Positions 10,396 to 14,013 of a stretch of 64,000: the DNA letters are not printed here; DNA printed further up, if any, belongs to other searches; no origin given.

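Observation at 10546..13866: Rad50/SbcC-architecture protein with intact central zinc hook but eroded ATPase motifs, divergent from dnaD-dnaI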

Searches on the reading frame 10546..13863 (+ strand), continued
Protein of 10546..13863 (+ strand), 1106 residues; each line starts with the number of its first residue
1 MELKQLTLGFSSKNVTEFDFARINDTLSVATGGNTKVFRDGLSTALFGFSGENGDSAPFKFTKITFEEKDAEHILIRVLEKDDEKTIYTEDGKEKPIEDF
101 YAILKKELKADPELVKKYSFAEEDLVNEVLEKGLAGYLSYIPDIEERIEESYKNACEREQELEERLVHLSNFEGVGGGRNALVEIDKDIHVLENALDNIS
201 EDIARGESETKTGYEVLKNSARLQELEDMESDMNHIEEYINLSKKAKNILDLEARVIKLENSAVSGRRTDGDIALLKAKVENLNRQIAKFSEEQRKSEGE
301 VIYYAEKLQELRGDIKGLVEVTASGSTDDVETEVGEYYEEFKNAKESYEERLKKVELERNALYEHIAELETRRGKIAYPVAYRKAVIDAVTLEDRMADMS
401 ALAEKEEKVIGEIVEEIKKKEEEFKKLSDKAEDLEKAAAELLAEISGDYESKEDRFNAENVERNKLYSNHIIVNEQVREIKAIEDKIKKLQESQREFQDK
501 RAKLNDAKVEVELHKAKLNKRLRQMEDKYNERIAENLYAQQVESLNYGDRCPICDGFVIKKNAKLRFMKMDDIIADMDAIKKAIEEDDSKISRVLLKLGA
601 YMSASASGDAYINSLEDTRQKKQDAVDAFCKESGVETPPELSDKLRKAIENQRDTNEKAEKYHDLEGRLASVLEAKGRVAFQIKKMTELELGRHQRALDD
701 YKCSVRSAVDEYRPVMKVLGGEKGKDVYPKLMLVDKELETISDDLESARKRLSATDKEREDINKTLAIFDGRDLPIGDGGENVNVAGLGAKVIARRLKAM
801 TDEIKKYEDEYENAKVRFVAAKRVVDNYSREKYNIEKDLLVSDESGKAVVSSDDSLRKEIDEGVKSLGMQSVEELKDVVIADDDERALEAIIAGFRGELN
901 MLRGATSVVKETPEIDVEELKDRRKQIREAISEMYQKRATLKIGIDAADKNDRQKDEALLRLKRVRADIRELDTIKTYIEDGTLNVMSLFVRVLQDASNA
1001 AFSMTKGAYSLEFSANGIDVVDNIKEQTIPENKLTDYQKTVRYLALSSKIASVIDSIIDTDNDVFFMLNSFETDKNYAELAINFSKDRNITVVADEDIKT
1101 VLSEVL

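Call 65: list_cluster_members(proteins=[P0002, P0003, P0008, P0009, P0014, P0020, P0034, P0049, P0056, P0063])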
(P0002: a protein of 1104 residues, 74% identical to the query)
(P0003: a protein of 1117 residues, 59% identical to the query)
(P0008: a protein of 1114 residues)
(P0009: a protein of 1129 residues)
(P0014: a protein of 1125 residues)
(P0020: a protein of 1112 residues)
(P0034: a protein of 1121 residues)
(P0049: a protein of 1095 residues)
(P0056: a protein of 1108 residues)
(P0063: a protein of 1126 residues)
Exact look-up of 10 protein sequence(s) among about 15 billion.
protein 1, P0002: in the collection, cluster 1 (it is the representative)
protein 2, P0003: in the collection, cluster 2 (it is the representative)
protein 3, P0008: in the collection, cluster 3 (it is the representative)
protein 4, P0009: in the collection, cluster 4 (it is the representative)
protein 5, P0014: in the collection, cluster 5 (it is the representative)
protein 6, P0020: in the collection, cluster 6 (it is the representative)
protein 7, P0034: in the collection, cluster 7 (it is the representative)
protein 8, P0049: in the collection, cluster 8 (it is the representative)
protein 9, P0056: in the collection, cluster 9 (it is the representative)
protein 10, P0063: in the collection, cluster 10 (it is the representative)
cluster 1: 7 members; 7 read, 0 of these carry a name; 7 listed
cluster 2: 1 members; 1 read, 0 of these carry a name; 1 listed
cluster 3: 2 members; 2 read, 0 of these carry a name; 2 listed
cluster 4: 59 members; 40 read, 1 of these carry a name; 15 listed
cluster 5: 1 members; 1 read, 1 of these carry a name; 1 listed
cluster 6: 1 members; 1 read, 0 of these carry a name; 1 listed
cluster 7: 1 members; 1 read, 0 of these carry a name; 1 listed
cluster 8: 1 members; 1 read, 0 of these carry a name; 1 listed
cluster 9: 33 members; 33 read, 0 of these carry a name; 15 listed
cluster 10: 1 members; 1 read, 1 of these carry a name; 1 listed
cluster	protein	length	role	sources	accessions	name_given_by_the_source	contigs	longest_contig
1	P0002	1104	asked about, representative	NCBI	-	-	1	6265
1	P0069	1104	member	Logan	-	-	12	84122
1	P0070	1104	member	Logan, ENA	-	-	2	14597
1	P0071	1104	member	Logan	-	-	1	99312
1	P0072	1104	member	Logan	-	-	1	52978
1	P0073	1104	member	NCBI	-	-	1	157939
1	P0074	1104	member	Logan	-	-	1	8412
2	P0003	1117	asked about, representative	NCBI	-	-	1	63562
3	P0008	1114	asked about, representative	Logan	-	-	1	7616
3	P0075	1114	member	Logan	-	-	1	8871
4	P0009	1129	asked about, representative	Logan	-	-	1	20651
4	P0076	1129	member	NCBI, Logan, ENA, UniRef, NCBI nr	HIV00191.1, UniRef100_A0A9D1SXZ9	MAG TPA: hypothetical protein IAB14_03635 [Candidatus Stercoripulliclostridium ... | Nuclease SbcCD subunit C n=1 Tax=Candidatus Stercoripulliclostridium merdipullorum ... | hypothetical protein [Candidatus Stercoripulliclostridium merdipullorum]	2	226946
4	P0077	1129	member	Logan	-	-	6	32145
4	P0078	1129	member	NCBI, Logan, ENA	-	-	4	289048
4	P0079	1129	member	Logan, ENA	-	-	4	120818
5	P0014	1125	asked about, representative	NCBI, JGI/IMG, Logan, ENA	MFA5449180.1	MAG: hypothetical protein WC292_01910 [Clostridia bacterium]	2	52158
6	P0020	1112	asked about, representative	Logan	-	-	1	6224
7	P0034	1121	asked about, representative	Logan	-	-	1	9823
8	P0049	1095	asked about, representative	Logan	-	-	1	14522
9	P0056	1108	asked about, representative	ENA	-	-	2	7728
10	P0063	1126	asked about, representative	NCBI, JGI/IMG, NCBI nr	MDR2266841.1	MAG: hypothetical protein LBE09_04575 [Christensenellaceae bacterium] | DNA repair exonuclease SbcCD ATPase subunit | hypothetical protein [Christensenellaceae bacterium]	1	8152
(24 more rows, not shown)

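Call 66: search_dna_similar(query=window:10546-13863:+, collection=plasmids, mode=protein, max_evalue=0.001, max_rows=10)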
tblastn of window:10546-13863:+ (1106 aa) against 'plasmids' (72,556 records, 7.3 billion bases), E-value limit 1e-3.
No match.

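Call 67: search_dna_similar(query=window:10546-13863:+, collection=phages, mode=protein, max_evalue=0.001, max_rows=10)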
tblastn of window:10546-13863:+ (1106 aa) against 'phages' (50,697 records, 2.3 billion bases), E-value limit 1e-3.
No match.

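Call 68: search_protein_families(library=padloc, proteins=[window:10546-13863:+, P0009, P0049, P0063], max_evalue=0.01)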
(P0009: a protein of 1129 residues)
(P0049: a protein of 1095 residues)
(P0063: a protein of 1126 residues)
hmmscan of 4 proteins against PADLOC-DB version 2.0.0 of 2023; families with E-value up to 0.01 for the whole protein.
window:10546-13863:+ (1106 aa): 5 families
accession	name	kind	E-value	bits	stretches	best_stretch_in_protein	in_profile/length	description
PDLC03859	LmuB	-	1.5e-07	29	2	394-769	187-475/611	-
PDLC03863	LmuB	-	8.6e-05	19.4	1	416-680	193-438/610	-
PDLC03865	LmuB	-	0.00018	17.8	1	284-588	536-826/1007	-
PDLC00551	JetC2|JetC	-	0.0014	14.5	0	147-377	749-973/1365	DUF3584 domain; MukB-like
PDLC01413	Cas10_Id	-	0.0038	13.8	1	526-618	373-467/616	CAS-I-D; effector_LS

P0009 (1129 aa): 4 families
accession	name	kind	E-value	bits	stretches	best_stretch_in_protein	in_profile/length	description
PDLC03863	LmuB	-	1.7e-09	35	1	409-691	200-449/610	-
PDLC03865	LmuB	-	9.3e-09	32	2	370-568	326-515/1007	-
PDLC03859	LmuB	-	0.00019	18.8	1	424-783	188-487/611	-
PDLC03868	LmuB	-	0.002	14.5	1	200-468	215-477/1035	-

P0049 (1095 aa): 3 families
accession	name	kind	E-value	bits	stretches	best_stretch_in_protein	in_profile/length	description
PDLC03865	LmuB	-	5.7e-09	32.7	2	242-769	238-728/1007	-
PDLC03859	LmuB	-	1.2e-06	26.1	2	376-710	189-462/611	-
PDLC03868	LmuB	-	0.0029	14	1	285-768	260-711/1035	-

P0063 (1126 aa): 3 families
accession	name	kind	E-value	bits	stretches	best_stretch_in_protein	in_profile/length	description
PDLC03865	LmuB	-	5.8e-10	36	1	341-785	303-740/1007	-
PDLC03863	LmuB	-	1e-09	35.7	1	418-678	193-437/610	-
PDLC03859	LmuB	-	1.4e-05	22.6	1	352-774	140-464/611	-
